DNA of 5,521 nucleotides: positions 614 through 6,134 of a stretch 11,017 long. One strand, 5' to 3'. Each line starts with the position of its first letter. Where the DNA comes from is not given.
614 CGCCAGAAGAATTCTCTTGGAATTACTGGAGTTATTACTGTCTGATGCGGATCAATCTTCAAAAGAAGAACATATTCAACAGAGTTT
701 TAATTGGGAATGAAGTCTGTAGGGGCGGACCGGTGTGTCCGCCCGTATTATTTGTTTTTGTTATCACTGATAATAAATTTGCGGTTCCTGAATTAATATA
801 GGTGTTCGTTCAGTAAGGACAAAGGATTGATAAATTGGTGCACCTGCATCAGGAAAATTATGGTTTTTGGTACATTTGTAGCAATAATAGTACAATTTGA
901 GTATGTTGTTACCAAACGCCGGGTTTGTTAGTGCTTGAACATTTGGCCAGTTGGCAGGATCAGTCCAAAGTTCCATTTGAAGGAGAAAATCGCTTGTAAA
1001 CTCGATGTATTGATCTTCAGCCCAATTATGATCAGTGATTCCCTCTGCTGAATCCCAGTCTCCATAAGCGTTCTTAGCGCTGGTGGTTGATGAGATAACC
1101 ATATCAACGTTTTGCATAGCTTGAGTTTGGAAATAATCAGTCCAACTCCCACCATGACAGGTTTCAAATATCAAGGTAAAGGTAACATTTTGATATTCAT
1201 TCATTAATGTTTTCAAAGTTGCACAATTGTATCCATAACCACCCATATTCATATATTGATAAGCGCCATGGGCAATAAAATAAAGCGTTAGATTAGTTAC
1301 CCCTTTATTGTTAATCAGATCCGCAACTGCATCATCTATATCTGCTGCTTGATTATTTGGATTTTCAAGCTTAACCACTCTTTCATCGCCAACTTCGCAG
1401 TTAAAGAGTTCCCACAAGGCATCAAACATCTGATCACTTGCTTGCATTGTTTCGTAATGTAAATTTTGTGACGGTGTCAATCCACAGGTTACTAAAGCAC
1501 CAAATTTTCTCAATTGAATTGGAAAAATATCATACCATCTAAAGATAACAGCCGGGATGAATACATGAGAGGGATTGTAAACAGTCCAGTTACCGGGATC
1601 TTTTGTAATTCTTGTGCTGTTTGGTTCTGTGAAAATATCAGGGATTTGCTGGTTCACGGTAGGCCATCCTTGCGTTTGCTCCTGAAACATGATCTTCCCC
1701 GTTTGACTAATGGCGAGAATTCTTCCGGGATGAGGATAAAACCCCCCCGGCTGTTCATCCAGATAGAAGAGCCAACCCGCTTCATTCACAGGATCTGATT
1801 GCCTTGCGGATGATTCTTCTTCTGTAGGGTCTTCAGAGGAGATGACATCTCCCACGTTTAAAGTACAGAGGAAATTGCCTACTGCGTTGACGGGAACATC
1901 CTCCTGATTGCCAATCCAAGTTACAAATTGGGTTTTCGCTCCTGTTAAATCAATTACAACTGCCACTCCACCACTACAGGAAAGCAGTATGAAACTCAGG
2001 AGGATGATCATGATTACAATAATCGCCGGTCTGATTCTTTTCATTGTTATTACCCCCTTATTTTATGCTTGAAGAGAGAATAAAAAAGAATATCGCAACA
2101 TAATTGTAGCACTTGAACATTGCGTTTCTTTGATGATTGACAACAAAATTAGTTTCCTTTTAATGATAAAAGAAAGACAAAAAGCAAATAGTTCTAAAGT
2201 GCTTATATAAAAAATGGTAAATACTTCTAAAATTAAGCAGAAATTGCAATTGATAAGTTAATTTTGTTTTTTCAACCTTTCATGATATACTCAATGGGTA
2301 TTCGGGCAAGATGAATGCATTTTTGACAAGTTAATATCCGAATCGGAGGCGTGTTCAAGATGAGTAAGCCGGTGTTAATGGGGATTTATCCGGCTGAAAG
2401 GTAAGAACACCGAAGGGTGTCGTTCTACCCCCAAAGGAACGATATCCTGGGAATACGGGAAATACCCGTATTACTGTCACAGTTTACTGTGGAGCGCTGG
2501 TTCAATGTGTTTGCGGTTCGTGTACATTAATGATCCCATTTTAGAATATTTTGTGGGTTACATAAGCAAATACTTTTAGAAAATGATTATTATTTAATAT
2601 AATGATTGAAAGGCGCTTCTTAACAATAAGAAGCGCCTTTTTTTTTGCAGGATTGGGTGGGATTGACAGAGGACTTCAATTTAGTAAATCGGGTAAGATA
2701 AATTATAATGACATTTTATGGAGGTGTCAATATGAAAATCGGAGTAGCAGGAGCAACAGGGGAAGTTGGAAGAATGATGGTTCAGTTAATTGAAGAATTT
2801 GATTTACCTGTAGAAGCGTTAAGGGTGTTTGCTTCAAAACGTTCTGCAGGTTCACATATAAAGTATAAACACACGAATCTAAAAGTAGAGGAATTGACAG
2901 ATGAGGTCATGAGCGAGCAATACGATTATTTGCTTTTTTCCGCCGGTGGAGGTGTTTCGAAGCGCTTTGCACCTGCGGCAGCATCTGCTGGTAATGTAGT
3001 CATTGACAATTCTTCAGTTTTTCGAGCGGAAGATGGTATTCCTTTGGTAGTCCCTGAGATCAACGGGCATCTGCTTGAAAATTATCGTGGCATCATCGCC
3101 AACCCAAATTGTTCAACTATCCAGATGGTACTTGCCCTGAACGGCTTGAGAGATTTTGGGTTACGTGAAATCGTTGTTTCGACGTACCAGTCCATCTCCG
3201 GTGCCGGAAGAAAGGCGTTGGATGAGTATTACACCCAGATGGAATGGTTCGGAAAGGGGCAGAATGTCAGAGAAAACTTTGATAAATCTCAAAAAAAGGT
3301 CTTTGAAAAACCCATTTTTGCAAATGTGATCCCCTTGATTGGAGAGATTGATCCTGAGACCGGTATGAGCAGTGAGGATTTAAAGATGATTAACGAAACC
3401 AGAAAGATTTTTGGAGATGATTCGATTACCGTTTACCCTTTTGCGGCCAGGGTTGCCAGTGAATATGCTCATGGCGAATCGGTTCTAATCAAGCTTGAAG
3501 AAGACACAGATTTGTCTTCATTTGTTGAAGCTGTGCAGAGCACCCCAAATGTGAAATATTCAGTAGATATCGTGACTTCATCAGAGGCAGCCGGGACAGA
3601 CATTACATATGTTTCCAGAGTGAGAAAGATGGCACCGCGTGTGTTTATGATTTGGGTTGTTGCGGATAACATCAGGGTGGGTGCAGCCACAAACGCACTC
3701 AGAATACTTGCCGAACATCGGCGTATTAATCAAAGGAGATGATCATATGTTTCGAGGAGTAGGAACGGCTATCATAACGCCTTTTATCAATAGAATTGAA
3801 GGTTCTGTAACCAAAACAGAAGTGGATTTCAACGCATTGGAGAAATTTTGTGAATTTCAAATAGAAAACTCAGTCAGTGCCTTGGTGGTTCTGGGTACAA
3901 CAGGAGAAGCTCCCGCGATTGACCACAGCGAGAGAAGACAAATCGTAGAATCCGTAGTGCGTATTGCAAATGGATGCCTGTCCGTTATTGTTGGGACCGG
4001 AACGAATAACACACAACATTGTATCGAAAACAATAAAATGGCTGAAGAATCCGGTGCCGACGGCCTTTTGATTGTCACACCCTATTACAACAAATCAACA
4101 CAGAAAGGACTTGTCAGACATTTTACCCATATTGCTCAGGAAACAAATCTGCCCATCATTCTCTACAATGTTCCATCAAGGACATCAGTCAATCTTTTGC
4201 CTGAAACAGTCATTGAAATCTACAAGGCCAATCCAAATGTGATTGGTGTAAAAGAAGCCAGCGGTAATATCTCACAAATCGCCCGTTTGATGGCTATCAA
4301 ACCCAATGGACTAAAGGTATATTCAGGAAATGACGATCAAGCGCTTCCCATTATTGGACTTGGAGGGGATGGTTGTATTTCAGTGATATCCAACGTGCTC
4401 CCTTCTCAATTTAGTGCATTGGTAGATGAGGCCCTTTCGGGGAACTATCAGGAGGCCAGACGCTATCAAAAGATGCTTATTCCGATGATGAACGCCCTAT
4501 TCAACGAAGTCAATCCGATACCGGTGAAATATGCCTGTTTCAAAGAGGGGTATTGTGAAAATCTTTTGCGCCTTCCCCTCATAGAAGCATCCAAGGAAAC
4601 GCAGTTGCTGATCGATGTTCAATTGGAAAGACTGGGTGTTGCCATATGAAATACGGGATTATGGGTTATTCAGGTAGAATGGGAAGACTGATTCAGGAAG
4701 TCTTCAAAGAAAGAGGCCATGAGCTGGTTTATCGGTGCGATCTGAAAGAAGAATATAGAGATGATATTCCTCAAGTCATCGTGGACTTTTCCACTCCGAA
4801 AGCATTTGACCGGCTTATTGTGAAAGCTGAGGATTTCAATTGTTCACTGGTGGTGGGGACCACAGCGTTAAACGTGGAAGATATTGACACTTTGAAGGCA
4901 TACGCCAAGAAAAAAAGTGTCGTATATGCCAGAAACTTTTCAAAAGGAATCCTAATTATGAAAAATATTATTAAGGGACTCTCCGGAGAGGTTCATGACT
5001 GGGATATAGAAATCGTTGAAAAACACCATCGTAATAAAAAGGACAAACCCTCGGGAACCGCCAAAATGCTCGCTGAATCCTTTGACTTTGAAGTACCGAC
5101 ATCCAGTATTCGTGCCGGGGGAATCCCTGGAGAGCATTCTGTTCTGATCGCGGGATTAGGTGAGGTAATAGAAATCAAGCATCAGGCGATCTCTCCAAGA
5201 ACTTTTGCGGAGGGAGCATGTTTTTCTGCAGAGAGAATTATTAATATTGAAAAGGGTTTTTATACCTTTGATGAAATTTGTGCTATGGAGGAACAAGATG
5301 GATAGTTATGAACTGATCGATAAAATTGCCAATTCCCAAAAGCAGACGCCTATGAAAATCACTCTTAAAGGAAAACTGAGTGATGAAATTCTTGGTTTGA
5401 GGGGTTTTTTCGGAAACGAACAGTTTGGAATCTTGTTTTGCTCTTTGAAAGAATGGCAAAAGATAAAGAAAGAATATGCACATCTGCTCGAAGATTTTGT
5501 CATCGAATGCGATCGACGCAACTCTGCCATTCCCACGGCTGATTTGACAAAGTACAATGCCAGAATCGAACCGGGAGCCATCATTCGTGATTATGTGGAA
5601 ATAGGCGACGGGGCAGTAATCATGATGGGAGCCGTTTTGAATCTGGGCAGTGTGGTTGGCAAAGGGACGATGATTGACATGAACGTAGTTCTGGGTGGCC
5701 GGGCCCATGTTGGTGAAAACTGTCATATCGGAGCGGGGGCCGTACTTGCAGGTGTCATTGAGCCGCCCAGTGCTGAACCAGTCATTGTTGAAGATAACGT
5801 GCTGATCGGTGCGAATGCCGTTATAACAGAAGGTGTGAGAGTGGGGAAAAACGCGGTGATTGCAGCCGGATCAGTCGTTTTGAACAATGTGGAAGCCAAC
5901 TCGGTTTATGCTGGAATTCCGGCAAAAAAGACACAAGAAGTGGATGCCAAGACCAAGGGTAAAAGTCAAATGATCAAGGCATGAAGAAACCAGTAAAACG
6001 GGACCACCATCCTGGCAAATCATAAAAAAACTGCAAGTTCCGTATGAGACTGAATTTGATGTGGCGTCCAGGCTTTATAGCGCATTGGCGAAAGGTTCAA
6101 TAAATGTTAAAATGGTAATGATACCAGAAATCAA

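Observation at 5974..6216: Aspartokinase ACT-domain remnant between dapH and the aminotransferase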

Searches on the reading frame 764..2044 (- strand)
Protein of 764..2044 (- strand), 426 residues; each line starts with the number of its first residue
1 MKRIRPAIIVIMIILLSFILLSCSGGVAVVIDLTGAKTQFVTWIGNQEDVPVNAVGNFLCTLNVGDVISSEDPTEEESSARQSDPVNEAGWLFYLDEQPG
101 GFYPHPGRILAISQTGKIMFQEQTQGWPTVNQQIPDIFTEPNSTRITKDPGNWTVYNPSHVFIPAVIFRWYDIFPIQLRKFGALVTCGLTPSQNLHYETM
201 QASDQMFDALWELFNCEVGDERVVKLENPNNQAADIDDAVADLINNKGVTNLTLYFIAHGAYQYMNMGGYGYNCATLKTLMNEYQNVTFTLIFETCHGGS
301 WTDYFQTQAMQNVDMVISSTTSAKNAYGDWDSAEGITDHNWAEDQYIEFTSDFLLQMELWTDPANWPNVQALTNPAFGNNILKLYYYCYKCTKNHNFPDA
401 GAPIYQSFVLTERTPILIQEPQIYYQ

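Call 6: search_protein_families(library=pfam, proteins=[window:764-2044:-], max_evalue=0.01)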
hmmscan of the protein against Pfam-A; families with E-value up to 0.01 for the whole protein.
window:764-2044:- (426 aa): 0 families

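Call 27: search_protein_families(library=ncbifam, proteins=[window:764-2044:-], max_evalue=0.01)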
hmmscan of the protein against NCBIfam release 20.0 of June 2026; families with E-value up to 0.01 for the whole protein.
window:764-2044:- (426 aa): 0 families

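Call 36: search_protein_families(library=phrogs, proteins=[window:764-2044:-], max_evalue=0.01)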
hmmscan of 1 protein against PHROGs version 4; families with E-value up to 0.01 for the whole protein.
window:764-2044:- (426 aa): 0 families

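Call 58: search_solved_structures(query=window:764-2041:-, max_evalue=1)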
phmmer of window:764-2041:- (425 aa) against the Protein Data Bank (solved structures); distinct sequences matched with E-value up to 1: 0.

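Call 59: search_protein_families(library=pfam, proteins=[window:764-2041:-], max_evalue=10)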
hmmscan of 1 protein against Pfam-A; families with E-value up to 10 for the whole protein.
window:764-2041:- (425 aa): 0 families

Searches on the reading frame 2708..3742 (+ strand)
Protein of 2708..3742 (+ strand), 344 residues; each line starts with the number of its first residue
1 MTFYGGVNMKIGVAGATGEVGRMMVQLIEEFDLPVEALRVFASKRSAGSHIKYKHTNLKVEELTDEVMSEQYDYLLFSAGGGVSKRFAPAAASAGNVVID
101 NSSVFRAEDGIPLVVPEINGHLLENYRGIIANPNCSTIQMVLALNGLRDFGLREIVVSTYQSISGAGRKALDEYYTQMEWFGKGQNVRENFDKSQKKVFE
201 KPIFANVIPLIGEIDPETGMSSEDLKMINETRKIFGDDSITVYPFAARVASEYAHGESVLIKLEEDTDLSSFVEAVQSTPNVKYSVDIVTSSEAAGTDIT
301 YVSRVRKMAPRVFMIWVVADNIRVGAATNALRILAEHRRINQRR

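Call 6: search_protein_families(library=pfam, proteins=[window:2708-3742:+], max_evalue=0.01)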
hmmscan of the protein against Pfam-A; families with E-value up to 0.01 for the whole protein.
window:2708-3742:+ (344 aa): 3 families
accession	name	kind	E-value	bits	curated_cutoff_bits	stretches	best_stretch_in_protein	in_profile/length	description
PF01118.30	Semialdhyde_dh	-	2e-29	102.9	26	1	10-125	1-120/121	Semialdehyde dehydrogenase, NAD binding domain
PF02774.23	Semialdhyde_dhC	-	1.9e-28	100.3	26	1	144-323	1-183/184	Semialdehyde dehydrogenase, dimerisation domain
PF01113.26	DapB_N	-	0.00015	22.3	25.6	1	9-98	1-95/124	Dihydrodipicolinate reductase, N-terminus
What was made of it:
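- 2732..3742 (+): asd, aspartate-semialdehyde dehydrogenase (context). An alternative ATG lies at 2708. Pfam Semialdhyde_dh plus Semialdhyde_dhC (call 6).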

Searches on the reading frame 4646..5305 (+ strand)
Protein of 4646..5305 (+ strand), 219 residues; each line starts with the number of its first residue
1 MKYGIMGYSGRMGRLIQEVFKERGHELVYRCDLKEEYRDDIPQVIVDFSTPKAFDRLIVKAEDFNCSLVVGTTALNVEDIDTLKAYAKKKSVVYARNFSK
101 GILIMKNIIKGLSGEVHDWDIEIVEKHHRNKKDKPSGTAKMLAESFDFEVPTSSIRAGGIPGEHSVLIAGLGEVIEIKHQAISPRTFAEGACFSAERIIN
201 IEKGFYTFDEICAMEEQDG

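Call 6: search_protein_families(library=pfam, proteins=[window:4646-5305:+], max_evalue=0.01)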
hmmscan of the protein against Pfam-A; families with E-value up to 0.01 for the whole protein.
window:4646-5305:+ (219 aa): 2 families
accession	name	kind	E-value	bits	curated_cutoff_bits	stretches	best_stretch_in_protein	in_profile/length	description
PF05173.19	DapB_C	-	3.9e-29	101.6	27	1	101-211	1-120/121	Dihydrodipicolinate reductase, C-terminus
PF01113.26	DapB_N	-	5.7e-17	62.4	25.6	2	40-98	67-124/124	Dihydrodipicolinate reductase, N-terminus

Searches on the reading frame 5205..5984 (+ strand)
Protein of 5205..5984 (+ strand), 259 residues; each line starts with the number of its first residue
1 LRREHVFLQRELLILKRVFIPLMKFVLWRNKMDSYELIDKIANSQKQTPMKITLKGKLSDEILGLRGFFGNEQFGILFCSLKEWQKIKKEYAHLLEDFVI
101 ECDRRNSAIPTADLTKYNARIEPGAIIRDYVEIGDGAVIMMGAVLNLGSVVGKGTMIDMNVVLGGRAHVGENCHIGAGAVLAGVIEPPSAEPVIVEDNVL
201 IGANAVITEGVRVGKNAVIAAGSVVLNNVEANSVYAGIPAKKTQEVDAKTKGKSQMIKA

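Call 6: search_protein_families(library=pfam, proteins=[window:5205-5984:+], max_evalue=0.01)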
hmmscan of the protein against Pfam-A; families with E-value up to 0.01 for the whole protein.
window:5205-5984:+ (259 aa): 4 families
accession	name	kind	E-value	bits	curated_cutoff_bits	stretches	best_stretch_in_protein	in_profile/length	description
PF00132.30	Hexapep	-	9.7e-25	85.6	27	3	148-183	1-36/36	Bacterial transferase hexapeptide (six repeats)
PF08503.15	DapH_N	-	1.8e-21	76.5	27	1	32-114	1-86/86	Tetrahydrodipicolinate succinyltransferase N-terminal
PF14602.12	Hexapep_2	-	2e-15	56.6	27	1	192-225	1-32/34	Hexapeptide repeat of succinyl-transferase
PF25084.1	LbH_EIF2B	-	8.3e-11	42.3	54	1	142-230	15-98/105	EIF2B subunit epsilon LbH domain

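Call 27: search_protein_families(library=ncbifam, proteins=[window:5298-5984:+], max_evalue=0.01)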
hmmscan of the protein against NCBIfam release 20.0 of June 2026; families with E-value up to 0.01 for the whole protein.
window:5298-5984:+ (228 aa): 52 families (the best 25 are shown)
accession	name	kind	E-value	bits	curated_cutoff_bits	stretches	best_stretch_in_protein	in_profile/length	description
TIGR03532.1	DapD_Ac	equivalog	2e-91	305.7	231.75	1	4-226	2-225/231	2,3,4,5-tetrahydropyridine-2,6-dicarboxylate N-acetyltransferase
NF008808.1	PRK11830.1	equivalog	4.4e-34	118.1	204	1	76-197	65-181/243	2,3,4,5-tetrahydropyridine-2,6-dicarboxylate N-succinyltransferase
TIGR03570.1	NeuD_NnaD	subfamily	2.2e-28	99.2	160.8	1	89-210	89-202/202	NeuD/PglB/VioB family sugar acetyltransferase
TIGR00965.1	dapD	equivalog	3.3e-21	76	375.4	1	84-194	97-206/271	2,3,4,5-tetrahydropyridine-2,6-dicarboxylate N-succinyltransferase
TIGR01853.1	lipid_A_lpxD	equivalog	9.4e-21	74.1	242.5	2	58-150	76-173/325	UDP-3-O-(3-hydroxymyristoyl)glucosamine N-acyltransferase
NF002060.0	PRK00892.1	subfamily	4.1e-19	68.9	207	2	84-150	116-182/345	UDP-3-O-(3-hydroxymyristoyl)glucosamine N-acyltransferase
NF041874.1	EPS_EpsC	equivalog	2.4e-14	53.4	150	1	108-213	58-165/168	serine O-acetyltransferase EpsC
NF007797.0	PRK10502.1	subfamily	6.3e-14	52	192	1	159-214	123-178/183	WcaF family extracellular polysaccharide biosynthesis acetyltransferase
NF010937.0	PRK14357.1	equivalog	4e-12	45.7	658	1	117-206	341-428/448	bifunctional UDP-N-acetylglucosamine diphosphorylase/glucosamine-1-phosphate N-acetyltransferase GlmU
NF007499.0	PRK10092.1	equivalog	1.2e-11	44.8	314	1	159-211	127-179/183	maltose O-acetyltransferase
NF003657.0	PRK05289.1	equivalog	1.3e-11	44.1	226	2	136-210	119-191/264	acyl-ACP--UDP-N-acetylglucosamine O-acyltransferase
NF007076.0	PRK09527.1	equivalog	2.5e-11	43.3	347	1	161-220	131-190/203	galactoside O-acetyltransferase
NF050158.1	CarbAnhydGPos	equivalog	2.9e-11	43.3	250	1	163-220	89-148/172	gamma carbonic anhydrase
TIGR01172.1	cysE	equivalog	3.8e-11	43.3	210.65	1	117-210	67-162/162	serine O-acetyltransferase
NF010934.1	PRK14354.1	equivalog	4.4e-11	41.9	450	1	87-203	319-432/447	bifunctional UDP-N-acetylglucosamine diphosphorylase/glucosamine-1-phosphate N-acetyltransferase GlmU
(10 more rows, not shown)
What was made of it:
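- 5298..5984 (+): dapH, tetrahydrodipicolinate N-acetyltransferase. In this window it ends 3 codons early, at TGA 5982-5984. NCBIfam TIGR03532, 305.7 bits against a cut-off of 231.75 (call 27).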
